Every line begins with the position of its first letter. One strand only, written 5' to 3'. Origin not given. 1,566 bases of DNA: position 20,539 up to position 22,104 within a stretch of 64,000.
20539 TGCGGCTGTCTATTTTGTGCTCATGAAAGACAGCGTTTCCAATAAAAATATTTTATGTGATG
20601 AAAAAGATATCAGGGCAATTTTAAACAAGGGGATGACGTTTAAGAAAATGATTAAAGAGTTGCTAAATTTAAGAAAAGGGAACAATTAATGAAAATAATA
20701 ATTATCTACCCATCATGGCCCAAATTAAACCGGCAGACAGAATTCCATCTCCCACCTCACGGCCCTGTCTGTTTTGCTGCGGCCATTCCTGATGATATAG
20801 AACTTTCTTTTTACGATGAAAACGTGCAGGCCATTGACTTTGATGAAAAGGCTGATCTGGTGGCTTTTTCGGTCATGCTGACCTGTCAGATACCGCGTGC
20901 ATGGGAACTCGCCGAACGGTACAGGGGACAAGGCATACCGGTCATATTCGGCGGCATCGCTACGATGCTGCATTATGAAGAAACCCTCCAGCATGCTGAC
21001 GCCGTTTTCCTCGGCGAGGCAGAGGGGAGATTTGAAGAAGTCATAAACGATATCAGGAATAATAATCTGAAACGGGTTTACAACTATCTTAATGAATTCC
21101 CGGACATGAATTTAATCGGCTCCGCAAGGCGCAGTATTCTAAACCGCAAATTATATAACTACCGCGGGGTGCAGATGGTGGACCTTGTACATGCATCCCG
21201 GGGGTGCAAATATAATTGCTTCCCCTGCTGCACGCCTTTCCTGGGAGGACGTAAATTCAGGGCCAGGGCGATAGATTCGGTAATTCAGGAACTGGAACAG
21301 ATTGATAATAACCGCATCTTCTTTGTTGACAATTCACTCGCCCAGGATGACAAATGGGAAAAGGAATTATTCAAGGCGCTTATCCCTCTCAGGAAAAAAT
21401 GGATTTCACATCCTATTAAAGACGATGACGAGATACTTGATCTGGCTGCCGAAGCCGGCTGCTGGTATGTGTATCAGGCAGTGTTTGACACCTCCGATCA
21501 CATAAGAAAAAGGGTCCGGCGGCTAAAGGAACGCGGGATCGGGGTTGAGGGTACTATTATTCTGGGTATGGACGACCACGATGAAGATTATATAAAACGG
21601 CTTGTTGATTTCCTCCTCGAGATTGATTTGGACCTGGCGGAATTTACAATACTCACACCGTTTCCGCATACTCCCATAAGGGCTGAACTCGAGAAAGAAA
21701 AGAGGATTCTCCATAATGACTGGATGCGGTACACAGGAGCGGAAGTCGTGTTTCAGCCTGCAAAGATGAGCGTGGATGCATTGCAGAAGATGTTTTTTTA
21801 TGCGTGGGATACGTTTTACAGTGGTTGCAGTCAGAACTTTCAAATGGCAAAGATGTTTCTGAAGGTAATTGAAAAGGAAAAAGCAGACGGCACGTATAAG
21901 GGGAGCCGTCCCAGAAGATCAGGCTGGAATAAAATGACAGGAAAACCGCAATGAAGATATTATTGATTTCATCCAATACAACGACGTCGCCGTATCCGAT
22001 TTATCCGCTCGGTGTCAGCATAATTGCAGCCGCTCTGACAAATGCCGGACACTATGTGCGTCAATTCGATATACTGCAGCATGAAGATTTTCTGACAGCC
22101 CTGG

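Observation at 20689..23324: Tandem pair of B12-binding radical SAM genes wedged between the KS/CLF pair and the glycosyltransferase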

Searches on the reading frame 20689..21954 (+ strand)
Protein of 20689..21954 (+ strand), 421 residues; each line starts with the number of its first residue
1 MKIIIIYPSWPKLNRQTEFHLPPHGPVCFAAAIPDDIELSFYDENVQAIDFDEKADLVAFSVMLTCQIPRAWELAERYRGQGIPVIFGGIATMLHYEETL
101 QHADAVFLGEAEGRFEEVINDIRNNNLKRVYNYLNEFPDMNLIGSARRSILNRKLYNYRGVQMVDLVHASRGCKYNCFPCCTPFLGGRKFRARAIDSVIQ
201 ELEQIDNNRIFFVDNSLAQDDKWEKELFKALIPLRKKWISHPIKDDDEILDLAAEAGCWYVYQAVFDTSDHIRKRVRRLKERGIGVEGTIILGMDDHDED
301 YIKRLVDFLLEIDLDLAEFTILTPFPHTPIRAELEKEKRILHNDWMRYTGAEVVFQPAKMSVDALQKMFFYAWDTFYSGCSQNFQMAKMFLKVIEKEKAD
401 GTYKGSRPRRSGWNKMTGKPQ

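Call 6: search_protein_families(library=pfam, proteins=[window:20689-21954:+], max_evalue=0.01)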
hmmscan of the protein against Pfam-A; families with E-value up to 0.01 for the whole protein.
window:20689-21954:+ (421 aa): 3 families
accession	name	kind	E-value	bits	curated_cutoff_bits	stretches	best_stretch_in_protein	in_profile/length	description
PF02310.24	B12-binding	-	8.1e-11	42.3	32.1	1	47-118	44-120/121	B12 binding domain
PF04055.27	Radical_SAM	-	4e-08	34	29.5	1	170-308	4-165/166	Radical SAM superfamily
PF19864.5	Radical_SAM_N2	-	0.0019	18.1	29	1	74-126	77-129/151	Radical SAM proteins, N-terminal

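Call 9: search_protein_families(library=ncbifam, proteins=[window:20689-21954:+], max_evalue=0.01)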
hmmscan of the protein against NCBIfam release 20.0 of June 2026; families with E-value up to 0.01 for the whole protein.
window:20689-21954:+ (421 aa): 20 families
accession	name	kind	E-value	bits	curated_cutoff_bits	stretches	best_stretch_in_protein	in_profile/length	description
TIGR04013.1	B12_SAM_MJ_1487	hypoth_equivalog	1.7e-18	66.7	251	1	42-207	31-194/382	TIGR04013 family B12-binding domain/radical SAM domain-containing protein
TIGR04072.2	rSAM_ladder_B12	equivalog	3.9e-14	52.1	360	1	79-223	94-243/443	lipid biosynthesis B12-binding/radical SAM protein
TIGR03471.1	HpnJ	equivalog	4.8e-14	52.1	577.6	1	167-377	200-429/472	hopanoid biosynthesis associated radical SAM protein HpnJ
TIGR02026.1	BchE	equivalog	7e-13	48.3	481.35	1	53-368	62-419/497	magnesium-protoporphyrin IX monomethyl ester anaerobic oxidative cyclase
TIGR04479.1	bcpD_PhpK_rSAM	subfamily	7.5e-12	44.4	600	1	149-298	226-395/504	PhpK family radical SAM P-methyltransferase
TIGR04367.1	HpnR_B12_rSAM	equivalog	6.1e-11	41.5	650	1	54-330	60-369/490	hopanoid C-3 methylase HpnR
NF033070.1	rSAM_AprD4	equivalog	3.4e-10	39.4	500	1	133-368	163-423/456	AprD4 family radical SAM diol-dehydratase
TIGR04014.1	B12_SAM_MJ_0865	equivalog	6.6e-10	38.3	360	1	53-206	37-202/434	methyl-coenzyme M reductase glutamine C-methyltransferase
TIGR04428.1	B12_rSAM_trp_MT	equivalog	3.4e-08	32.3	500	1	149-275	199-338/558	tryptophan 2-C-methyltransferase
NF038361.1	rSAM_Sden_1168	equivalog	4.2e-07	28.9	575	1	159-240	278-361/560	Sden_1168 family B12-binding radical SAM P-methyltransferase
NF050148.1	rSAM_ApyD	equivalog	7.2e-07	28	750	1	41-274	62-315/645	RiPP biosynthesis radical SAM protein ApyD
TIGR04385.1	B12_rSAM_cofa1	equivalog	1.1e-05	24.9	450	1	136-207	167-238/438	B12 lower ligand biosynthesis radical SAM protein BzaD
NF045585.1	rSAM_slr0320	equivalog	2e-05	23.3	775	1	70-210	127-281/511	photosystem II high light acclimation radical SAM protein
TIGR01125.1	TIGR01125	equivalog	7.2e-05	22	356.95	1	89-207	73-179/432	30S ribosomal protein S12 methylthiotransferase RimO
TIGR04295.1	B12_rSAM_oligo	hypoth_equivalog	9.7e-05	21.2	400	1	167-265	203-301/422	TIGR04295 family B12-binding domain-containing radical SAM protein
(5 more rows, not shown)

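Call 11: find_homologous_proteins(query=window:20689-21951:+, max_evalue=0.00001)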
Query window:20689-21951:+ (421 aa): 6219 proteins with E <= 0.00001 among 8000 candidates; the best 120 are listed.
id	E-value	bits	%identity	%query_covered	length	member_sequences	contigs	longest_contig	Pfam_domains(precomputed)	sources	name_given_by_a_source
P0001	7.7e-283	956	96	100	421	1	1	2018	PF04055.28,PF02310.25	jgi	-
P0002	2.7e-282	954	96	100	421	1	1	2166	PF04055.28,PF02310.25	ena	-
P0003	2.0e-265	898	90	99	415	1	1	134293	PF04055.28,PF02310.25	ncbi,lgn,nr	ncbi:MAG: cobalamin B12-binding domain-containing protein [Nitrospirae bacterium]|nr:cobalamin B12-b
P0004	1.0e-263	893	89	98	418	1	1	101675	PF04055.28,PF02310.25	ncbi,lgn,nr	ncbi:MAG: cobalamin B12-binding domain-containing protein [Nitrospirae bacterium]|nr:cobalamin B12-b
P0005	7.1e-262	887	88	100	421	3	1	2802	PF04055.28,PF02310.25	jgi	-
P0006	6.8e-261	883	88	100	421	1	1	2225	PF04055.28,PF02310.25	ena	-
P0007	8.9e-261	883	88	100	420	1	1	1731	PF04055.28,PF02310.25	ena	-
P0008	1.2e-260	883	88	100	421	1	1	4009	PF04055.28,PF02310.25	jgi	jgi:radical SAM superfamily enzyme YgiQ (UPF0313 family)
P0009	2.4e-260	882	88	100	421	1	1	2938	PF04055.28,PF02310.25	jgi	-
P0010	1.1e-259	879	87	100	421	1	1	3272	PF04055.28,PF02310.25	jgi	jgi:radical SAM superfamily enzyme YgiQ (UPF0313 family)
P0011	4.1e-258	874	87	100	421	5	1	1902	PF04055.28,PF02310.25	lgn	-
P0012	5.5e-258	874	87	100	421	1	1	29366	PF04055.28,PF02310.25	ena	-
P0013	7.9e-258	873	87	100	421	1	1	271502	PF04055.28,PF02310.25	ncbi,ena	-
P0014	2.5e-254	862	85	100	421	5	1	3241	PF04055.28,PF02310.25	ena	-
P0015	3.8e-253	858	86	98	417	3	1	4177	PF04055.28,PF02310.25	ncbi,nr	ncbi:MAG: cobalamin B12-binding domain-containing protein [Nitrospirae bacterium]|nr:cobalamin B12-b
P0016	1.9e-247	839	84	98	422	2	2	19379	PF04055.28,PF02310.25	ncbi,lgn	-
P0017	1.3e-246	836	82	100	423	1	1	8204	PF04055.28,PF02310.25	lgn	-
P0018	3.1e-246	835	82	100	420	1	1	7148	PF04055.28,PF02310.25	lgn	-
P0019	2.1e-242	823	81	98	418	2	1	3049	PF04055.28,PF02310.25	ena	-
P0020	2.5e-242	822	80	100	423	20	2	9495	PF04055.28,PF02310.25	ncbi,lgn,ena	-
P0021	3.3e-242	822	81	98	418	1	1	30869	PF04055.28,PF02310.25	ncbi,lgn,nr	ncbi:MAG: cobalamin-dependent protein [Thermodesulfovibrionia bacterium]|nr:cobalamin-dependent prot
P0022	3.6e-242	822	83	98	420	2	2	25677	PF04055.28,PF02310.25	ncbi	-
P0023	5.4e-242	821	81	98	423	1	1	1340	PF04055.28,PF02310.25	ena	-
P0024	1.3e-241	820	81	98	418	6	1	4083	PF04055.28,PF02310.25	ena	-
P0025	2.3e-241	819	81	98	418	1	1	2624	PF04055.28,PF02310.25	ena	-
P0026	3.2e-241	819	81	98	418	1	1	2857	PF04055.28,PF02310.25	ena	-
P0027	3.4e-241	819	80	98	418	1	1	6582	PF04055.28,PF02310.25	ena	-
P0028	4.2e-241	818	81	98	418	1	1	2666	PF04055.28,PF02310.25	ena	-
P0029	4.0e-240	815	80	98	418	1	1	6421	PF04055.28,PF02310.25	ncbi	-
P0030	9.5e-240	814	80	98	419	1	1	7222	PF04055.28,PF02310.25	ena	-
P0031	1.5e-239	813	82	98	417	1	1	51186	PF02310.25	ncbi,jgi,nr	ncbi:MAG: radical SAM protein [Nitrospiraceae bacterium]|nr:MAG: radical SAM protein [Nitrospiraceae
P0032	1.8e-239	813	80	98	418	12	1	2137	PF04055.28,PF02310.25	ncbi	-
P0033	2.9e-239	812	80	98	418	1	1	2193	PF04055.28,PF02310.25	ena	-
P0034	3.1e-239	812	81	98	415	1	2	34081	PF04055.28,PF02310.25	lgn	-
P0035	2.0e-238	809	80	98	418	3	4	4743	PF04055.28,PF02310.25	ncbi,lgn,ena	ncbi:MAG: cobalamin-dependent protein [Nitrospirota bacterium]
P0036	3.9e-238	808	80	100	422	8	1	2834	PF04055.28,PF02310.25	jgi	-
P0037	2.5e-237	806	80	99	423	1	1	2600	PF04055.28,PF02310.25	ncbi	-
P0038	3.7e-236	802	79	100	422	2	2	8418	PF04055.28,PF02310.25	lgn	-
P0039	4.4e-236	802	79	98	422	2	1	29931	PF04055.28,PF02310.25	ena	-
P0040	8.6e-236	801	79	98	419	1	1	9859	PF04055.28,PF02310.25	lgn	-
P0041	1.4e-235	800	79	98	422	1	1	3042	PF04055.28,PF02310.25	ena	-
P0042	1.5e-235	800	79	98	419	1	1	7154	PF04055.28,PF02310.25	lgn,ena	-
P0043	3.3e-235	799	79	98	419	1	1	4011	PF04055.28,PF02310.25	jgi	-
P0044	4.6e-234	795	80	99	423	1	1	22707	PF04055.28,PF02310.25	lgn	-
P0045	6.4e-234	795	79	99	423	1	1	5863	PF04055.28,PF02310.25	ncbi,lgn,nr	ncbi:MAG: B12-binding domain-containing radical SAM protein [Nitrospirae bacterium]|nr:MAG: B12-bind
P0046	2.7e-233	793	78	98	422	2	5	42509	PF04055.28,PF02310.25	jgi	jgi:radical SAM superfamily enzyme YgiQ (UPF0313 family)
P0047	4.7e-233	792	79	100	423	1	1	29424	PF04055.28,PF02310.25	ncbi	-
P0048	5.5e-233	791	80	98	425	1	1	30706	PF04055.28,PF02310.25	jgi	jgi:radical SAM superfamily enzyme YgiQ (UPF0313 family)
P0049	1.6e-232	790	79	98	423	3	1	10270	PF04055.28,PF02310.25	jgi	jgi:radical SAM superfamily enzyme YgiQ (UPF0313 family)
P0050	1.6e-232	790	79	98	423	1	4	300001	PF04055.28,PF02310.25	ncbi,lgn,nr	ncbi:MAG: cobalamin B12-binding domain-containing protein [Nitrospirae bacterium]|nr:cobalamin B12-b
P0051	2.8e-232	789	79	98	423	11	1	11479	PF04055.28,PF02310.25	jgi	jgi:radical SAM superfamily enzyme YgiQ (UPF0313 family)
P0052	5.2e-232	788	77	100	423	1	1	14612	PF04055.28,PF02310.25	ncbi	-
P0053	5.7e-232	788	79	98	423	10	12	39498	PF02310.25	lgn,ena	-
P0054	1.3e-231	787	79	98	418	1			PF04055.28,PF02310.25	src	-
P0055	1.9e-231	786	76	100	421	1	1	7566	PF04055.28,PF02310.25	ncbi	-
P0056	4.4e-231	785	77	100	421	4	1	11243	PF04055.28,PF02310.25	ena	-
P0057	3.5e-230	782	78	98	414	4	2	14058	PF04055.28,PF02310.25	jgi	jgi:radical SAM superfamily enzyme YgiQ (UPF0313 family)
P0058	4.5e-230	782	76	100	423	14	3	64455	PF04055.28,PF02310.25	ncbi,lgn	-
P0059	9.6e-230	781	78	99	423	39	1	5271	PF04055.28,PF02310.25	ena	-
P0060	2.5e-229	779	79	96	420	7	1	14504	PF04055.28,PF02310.25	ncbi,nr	ncbi:MAG TPA: radical SAM protein [Nitrospiraceae bacterium]|nr:radical SAM protein [Nitrospiraceae 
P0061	2.8e-229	779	78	98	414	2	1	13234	PF04055.28,PF02310.25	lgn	-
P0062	4.6e-229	779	78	99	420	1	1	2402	PF04055.28,PF02310.25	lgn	-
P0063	8.3e-229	778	77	98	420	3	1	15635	PF02310.25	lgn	-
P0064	9.6e-229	778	77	99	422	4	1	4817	PF04055.28,PF02310.25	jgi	-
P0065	1.5e-228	777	77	99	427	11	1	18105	PF02310.25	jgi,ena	-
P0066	3.2e-228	776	77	98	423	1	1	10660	PF02310.25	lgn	-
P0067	6.3e-228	775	76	100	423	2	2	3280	PF02310.25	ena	-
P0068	4.2e-227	772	76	100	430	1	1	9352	PF02310.25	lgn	-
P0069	7.2e-227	771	77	98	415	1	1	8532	PF04055.28,PF02310.25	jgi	jgi:radical SAM superfamily enzyme YgiQ (UPF0313 family)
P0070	8.8e-227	771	76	98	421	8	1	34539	PF02310.25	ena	-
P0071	9.1e-226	768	75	99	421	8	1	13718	PF04055.28,PF02310.25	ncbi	ncbi:MAG: cobalamin-dependent protein [Nitrospirota bacterium]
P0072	2.3e-225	766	77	98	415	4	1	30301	PF04055.28,PF02310.25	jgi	jgi:radical SAM superfamily enzyme YgiQ (UPF0313 family)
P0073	2.4e-225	766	75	99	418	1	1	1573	PF04055.28,PF02310.25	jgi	jgi:radical SAM superfamily enzyme YgiQ (UPF0313 family)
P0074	4.4e-225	765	77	98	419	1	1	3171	PF04055.28,PF02310.25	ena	-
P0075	4.8e-225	765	75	100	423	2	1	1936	PF04055.28,PF02310.25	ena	-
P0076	9.1e-225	764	75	99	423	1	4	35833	PF04055.28,PF02310.25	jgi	jgi:radical SAM superfamily enzyme YgiQ (UPF0313 family)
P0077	9.6e-224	761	76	98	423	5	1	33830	PF04055.28,PF02310.25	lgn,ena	-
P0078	2.0e-223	760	75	99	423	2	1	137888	PF04055.28,PF02310.25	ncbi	-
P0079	4.3e-223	759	75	98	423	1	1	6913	PF04055.28,PF02310.25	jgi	jgi:radical SAM superfamily enzyme YgiQ (UPF0313 family)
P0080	6.3e-223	758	77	99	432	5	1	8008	PF02310.25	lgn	-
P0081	7.3e-223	758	78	96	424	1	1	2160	PF04055.28,PF02310.25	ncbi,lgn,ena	-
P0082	9.9e-223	758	74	99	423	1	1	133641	PF04055.28,PF02310.25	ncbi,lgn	-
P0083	1.1e-222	758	75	99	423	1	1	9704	PF04055.28,PF02310.25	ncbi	-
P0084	1.7e-222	757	74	98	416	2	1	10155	PF04055.28,PF02310.25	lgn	-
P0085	5.9e-222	755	74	99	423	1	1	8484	PF04055.28,PF02310.25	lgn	-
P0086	1.1e-221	754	74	99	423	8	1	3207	PF04055.28,PF02310.25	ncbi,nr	ncbi:MAG TPA: radical SAM protein [Nitrospirota bacterium]|nr:radical SAM protein [Nitrospirota bact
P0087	1.1e-221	754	74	99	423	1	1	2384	PF04055.28,PF02310.25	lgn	-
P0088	1.2e-221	754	75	99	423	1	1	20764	PF04055.28,PF02310.25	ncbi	ncbi:MAG TPA: radical SAM protein [Nitrospirota bacterium]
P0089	1.5e-221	754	74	99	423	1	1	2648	PF04055.28,PF02310.25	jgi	jgi:radical SAM superfamily enzyme YgiQ (UPF0313 family)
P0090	1.5e-221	754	74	99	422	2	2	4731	PF04055.28,PF02310.25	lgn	-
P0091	1.5e-221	754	73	100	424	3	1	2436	PF04055.28,PF02310.25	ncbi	-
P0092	1.5e-221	754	74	99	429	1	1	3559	PF04055.28,PF02310.25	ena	-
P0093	1.6e-221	754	74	99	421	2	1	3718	PF04055.28,PF02310.25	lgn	-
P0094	2.0e-221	753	76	95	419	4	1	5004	PF04055.28,PF02310.25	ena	-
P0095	4.8e-221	752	74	99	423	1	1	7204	PF04055.28,PF02310.25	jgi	jgi:radical SAM superfamily enzyme YgiQ (UPF0313 family)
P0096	6.6e-221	752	75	99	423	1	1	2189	PF04055.28,PF02310.25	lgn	-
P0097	9.9e-221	751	75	98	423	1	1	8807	PF04055.28,PF02310.25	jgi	jgi:radical SAM superfamily enzyme YgiQ (UPF0313 family)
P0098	2.4e-220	750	73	99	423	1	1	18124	PF04055.28,PF02310.25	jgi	jgi:radical SAM superfamily enzyme YgiQ (UPF0313 family)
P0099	2.4e-220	750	74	99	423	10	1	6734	PF02310.25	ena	-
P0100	2.6e-220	750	73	99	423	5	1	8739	PF04055.28,PF02310.25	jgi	jgi:radical SAM superfamily enzyme YgiQ (UPF0313 family)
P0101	3.8e-220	749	75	99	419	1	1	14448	PF02310.25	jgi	jgi:radical SAM superfamily enzyme YgiQ (UPF0313 family)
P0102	4.1e-220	749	73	99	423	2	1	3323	PF04055.28,PF02310.25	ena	-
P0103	4.6e-220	749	74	99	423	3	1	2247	PF04055.28,PF02310.25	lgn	-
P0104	5.8e-220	749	74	100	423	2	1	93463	PF04055.28,PF02310.25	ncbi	-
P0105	6.6e-220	748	73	99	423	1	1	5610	PF04055.28,PF02310.25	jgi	jgi:radical SAM superfamily enzyme YgiQ (UPF0313 family)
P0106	7.7e-220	748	75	97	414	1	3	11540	PF04055.28,PF02310.25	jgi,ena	-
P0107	1.0e-219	748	74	98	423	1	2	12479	PF04055.28,PF02310.25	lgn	-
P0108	1.1e-219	748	74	98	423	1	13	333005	PF04055.28,PF02310.25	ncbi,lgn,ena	-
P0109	1.1e-219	748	74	98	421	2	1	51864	PF02310.25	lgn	-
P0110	1.8e-219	747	74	99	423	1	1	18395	PF04055.28,PF02310.25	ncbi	-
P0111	2.8e-219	746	74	99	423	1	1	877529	PF04055.28,PF02310.25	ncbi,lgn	-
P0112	3.1e-219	746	76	96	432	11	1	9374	PF04055.28,PF02310.25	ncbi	-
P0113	4.0e-219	746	73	100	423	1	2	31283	PF04055.28,PF02310.25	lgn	-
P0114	4.5e-219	746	73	99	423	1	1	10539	PF04055.28,PF02310.25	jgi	jgi:radical SAM superfamily enzyme YgiQ (UPF0313 family)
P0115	4.9e-219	746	73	98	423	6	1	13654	PF04055.28,PF02310.25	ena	-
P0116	6.0e-219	745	73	98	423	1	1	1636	PF04055.28,PF02310.25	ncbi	-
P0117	6.4e-219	745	74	99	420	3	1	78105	PF04055.28,PF02310.25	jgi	-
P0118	1.2e-218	744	73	99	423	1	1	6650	PF04055.28,PF02310.25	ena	-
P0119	1.3e-218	744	73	99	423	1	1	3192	PF04055.28,PF02310.25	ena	-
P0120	1.6e-218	744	73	100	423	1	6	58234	PF04055.28,PF02310.25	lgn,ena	-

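Call 21: search_solved_structures(query=window:20689-21951:+, max_evalue=0.01)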
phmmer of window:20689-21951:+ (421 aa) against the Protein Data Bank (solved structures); distinct sequences matched with E-value up to 0.01: 3.
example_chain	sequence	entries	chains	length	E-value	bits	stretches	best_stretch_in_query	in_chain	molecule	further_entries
6wte_A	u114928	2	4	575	3.3e-07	32.7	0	150-274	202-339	B12-binding domain-containing protein | Tryptophan-C2-methyltransferase containing B12-binding domain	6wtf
6fd2_B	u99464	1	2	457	9.4e-06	27.9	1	164-371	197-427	Putative apramycin biosynthetic oxidoreductase 4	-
9ccb_A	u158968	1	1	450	0.00019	23.6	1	55-206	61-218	Radical SAM core domain-containing protein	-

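Call 23: search_protein_representatives(protein=window:20689-21951:+)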
Query: 421 residues. Proteins with E-value up to 0.001 (for the whole library): 12556; up to 1e-10: 3750; up to 1e-30: 823. The best 150 are listed.
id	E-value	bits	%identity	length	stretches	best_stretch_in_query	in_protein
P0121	9.6e-179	611.1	64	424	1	1-410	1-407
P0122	3.9e-132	457.5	48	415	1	1-401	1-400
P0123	3.7e-106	371.9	59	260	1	1-255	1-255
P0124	3.8e-105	368.6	61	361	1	1-258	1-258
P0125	2.3e-93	329.8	56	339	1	6-284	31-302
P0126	2.0e-87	310.3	68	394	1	163-358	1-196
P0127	2.6e-86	306.6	62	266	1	194-407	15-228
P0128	2.0e-81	290.4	64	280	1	1-190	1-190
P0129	4.2e-81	289.4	66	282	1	97-282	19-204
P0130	4.6e-79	282.7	47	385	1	1-286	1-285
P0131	1.6e-69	251.2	40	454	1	28-380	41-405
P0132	4.1e-68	246.6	72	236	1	141-284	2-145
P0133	2.1e-65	237.7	61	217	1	178-352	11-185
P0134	5.1e-65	236.4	39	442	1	1-383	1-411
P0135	1.5e-63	231.6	36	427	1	1-382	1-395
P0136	6.1e-63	229.6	36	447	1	1-378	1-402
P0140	1.7e-60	221.5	36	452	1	2-381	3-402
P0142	2.2e-60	221.1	37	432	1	1-381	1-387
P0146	5.1e-59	216.6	37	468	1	2-378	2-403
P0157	1.3e-56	208.8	36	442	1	1-376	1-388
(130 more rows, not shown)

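Call 40: predict_structure(protein=window:20689-21951:+)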
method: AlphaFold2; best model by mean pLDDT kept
length: 421 residues; sequences in the alignment: 1
mean_pLDDT: 39.8   pTM: 0.30
mean pLDDT of the five models: 39.8, 34.3, 32.7, 30.7, 30.0
residues with pLDDT >= 90: 0; 70-90: 0; 50-70: 86; < 50: 335
segments of 3 or more residues with pLDDT < 50: 1-103, 138-246, 248-269, 285-291, 315-326, 340-394, 402-404, 406-421
pLDDT, mean of each block of 10 residues (from residue 1): 35 27 33 37 35 31 35 45 35 34 51 54 56 50 30 22 22 23 25 32 34 33 41 34 42 42 43 57 51 52 64 50 50 59 38 29 37 32 40 50 44 37 37
secondary structure, 60 per line:
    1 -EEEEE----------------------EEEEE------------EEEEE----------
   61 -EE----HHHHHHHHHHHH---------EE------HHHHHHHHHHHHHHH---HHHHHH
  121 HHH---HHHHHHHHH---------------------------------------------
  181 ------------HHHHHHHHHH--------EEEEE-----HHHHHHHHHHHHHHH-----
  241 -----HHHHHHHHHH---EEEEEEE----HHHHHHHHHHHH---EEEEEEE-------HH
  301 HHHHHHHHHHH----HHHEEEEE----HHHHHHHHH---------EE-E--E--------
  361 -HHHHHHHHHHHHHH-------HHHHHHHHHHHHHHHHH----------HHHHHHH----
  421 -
elements in order: E2-6 E29-33 E46-50 H68-79 H97-111 H115-123 H127-135 H193-202 E211-215 H221-235 H246-255 E259-265 H270-281 E285-291 H299-311 E319-323 H328-336 H362-375 H383-399 H410-416

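Call 51: predict_structure(alignment_id=A2)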
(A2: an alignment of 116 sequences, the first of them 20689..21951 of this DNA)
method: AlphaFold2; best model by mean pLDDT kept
length: 421 residues; sequences in the alignment: 116
mean_pLDDT: 94.6   pTM: 0.91
mean pLDDT of the five models: 94.6, 94.4, 94.3, 94.2, 93.8
residues with pLDDT >= 90: 387; 70-90: 19; 50-70: 13; < 50: 2
segments of 3 or more residues with pLDDT < 50: none
pLDDT, mean of each block of 10 residues (from residue 1): 98 83 96 97 98 98 97 99 98 97 98 97 98 96 95 91 94 95 95 98 96 95 98 98 97 97 96 98 97 98 98 97 97 98 96 98 98 96 91 92 72 55 48
secondary structure, 60 per line:
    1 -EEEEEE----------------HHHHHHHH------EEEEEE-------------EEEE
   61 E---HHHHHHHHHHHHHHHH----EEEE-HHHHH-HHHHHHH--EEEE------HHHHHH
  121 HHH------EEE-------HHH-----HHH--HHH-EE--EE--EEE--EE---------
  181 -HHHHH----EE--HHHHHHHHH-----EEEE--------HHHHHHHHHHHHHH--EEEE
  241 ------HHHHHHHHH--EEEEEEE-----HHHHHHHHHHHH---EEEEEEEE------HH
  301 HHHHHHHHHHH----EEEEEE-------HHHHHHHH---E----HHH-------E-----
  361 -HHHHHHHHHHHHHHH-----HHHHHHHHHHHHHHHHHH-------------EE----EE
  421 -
elements in order: E2-7 H24-31 E38-43 E57-61 H65-80 E85-88 H90-94 H96-102 E105-108 H115-123 E130-132 E165-167 H182-186 H195-203 E209-212 H221-234 E237-240 H247-255 E258-264 H270-281 E285-292 H299-311 E316-321 H329-336 H362-376 H382-399
